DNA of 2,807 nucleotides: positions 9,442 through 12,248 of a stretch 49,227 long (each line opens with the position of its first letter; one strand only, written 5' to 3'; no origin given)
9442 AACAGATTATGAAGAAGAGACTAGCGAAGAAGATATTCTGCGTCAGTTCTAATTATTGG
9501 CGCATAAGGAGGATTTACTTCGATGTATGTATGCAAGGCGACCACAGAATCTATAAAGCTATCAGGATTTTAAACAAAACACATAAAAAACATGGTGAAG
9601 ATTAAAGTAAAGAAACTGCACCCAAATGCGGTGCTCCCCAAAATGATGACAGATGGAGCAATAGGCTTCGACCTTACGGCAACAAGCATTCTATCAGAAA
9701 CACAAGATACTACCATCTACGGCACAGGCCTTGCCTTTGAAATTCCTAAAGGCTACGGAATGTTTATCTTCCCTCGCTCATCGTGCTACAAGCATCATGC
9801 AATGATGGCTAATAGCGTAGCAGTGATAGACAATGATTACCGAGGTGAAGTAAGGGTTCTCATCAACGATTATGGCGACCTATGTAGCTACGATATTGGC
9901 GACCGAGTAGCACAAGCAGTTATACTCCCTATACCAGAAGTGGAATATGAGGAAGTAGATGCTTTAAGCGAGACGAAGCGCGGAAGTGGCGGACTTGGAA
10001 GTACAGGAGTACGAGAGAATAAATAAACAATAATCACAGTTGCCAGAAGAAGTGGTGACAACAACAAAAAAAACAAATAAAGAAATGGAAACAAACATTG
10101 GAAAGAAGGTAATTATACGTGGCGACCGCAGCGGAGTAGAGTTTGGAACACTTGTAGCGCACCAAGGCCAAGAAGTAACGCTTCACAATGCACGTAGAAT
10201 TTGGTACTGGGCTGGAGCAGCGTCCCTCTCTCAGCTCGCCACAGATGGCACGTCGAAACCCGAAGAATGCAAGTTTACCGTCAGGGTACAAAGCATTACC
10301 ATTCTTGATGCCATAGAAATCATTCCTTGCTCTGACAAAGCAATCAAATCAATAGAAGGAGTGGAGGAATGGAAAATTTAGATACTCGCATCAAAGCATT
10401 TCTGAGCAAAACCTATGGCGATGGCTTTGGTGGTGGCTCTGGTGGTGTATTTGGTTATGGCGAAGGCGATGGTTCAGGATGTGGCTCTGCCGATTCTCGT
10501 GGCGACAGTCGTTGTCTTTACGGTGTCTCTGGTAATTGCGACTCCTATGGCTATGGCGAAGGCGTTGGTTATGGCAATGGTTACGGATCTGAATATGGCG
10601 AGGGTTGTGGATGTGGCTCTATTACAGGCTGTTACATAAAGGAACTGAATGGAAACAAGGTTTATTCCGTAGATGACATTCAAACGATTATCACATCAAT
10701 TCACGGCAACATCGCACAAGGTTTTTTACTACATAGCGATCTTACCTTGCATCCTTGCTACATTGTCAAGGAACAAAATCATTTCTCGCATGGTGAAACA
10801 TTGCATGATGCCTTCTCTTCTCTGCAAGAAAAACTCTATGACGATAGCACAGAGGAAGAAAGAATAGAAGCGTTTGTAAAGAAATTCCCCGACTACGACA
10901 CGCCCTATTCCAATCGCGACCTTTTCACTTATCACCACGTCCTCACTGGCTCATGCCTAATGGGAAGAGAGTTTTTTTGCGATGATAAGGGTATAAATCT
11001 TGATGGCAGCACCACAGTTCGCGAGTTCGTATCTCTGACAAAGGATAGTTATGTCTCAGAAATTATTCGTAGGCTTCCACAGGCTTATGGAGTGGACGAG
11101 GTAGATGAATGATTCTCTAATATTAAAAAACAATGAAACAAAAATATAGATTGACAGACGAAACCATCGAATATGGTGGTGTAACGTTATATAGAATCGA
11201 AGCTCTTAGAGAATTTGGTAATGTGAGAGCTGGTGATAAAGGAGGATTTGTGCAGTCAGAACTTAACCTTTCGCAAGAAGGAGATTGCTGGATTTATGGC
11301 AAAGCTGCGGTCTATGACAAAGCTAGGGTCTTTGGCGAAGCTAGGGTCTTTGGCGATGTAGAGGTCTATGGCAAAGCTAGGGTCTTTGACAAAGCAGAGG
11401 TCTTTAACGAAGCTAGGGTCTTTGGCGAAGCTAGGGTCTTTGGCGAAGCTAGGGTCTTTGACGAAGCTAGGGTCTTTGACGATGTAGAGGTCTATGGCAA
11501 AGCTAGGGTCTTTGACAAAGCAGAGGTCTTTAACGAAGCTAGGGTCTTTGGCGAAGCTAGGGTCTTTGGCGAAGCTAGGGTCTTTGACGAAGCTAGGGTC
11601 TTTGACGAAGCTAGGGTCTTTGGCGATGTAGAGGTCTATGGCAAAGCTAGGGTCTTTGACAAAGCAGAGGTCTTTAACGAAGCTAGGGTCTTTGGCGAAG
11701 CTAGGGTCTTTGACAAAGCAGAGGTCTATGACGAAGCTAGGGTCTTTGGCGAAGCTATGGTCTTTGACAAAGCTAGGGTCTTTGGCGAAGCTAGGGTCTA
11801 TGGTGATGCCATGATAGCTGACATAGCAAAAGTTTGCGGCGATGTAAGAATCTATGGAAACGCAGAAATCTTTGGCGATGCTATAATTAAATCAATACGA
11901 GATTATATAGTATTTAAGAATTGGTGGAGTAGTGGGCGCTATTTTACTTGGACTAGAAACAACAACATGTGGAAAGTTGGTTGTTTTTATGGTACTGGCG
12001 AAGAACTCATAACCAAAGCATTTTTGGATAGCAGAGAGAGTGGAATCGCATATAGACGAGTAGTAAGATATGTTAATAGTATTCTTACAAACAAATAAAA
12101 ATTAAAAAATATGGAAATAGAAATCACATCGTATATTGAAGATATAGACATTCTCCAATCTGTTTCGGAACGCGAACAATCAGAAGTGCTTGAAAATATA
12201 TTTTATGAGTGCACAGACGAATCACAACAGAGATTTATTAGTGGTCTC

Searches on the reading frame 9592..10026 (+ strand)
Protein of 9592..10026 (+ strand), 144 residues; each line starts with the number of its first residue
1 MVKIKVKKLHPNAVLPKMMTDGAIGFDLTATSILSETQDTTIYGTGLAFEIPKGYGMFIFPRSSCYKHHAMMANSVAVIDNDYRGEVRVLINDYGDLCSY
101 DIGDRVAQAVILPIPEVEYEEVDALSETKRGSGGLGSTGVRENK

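Call 66: search_protein_families(library=pfam, proteins=[window:9592-10026:+], max_evalue=0.001)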
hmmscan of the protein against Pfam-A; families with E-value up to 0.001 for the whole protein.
window:9592-10026:+ (144 aa): 1 family
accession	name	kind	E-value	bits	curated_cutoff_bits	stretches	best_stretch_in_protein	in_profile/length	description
PF00692.24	dUTPase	-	3.5e-20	72.5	22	1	13-139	3-129/129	dUTPase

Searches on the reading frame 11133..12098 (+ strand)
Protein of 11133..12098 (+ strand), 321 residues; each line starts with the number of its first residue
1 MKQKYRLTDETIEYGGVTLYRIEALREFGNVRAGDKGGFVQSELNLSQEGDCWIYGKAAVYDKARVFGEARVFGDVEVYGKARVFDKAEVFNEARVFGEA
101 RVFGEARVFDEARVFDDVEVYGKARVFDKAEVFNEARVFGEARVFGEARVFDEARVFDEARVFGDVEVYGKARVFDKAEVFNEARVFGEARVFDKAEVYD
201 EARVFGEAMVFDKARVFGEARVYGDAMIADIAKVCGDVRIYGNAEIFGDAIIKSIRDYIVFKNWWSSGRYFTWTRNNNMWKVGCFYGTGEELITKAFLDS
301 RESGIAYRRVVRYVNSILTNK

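Call 66: search_protein_families(library=pfam, proteins=[window:11133-12098:+], max_evalue=0.001)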
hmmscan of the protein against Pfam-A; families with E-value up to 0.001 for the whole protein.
window:11133-12098:+ (321 aa): 1 family
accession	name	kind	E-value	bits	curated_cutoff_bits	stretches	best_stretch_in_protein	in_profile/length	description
PF18836.7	B_solenoid_ydck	-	3.8e-21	73.6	30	0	220-229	1-10/17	YdcK Beta solenoid repeat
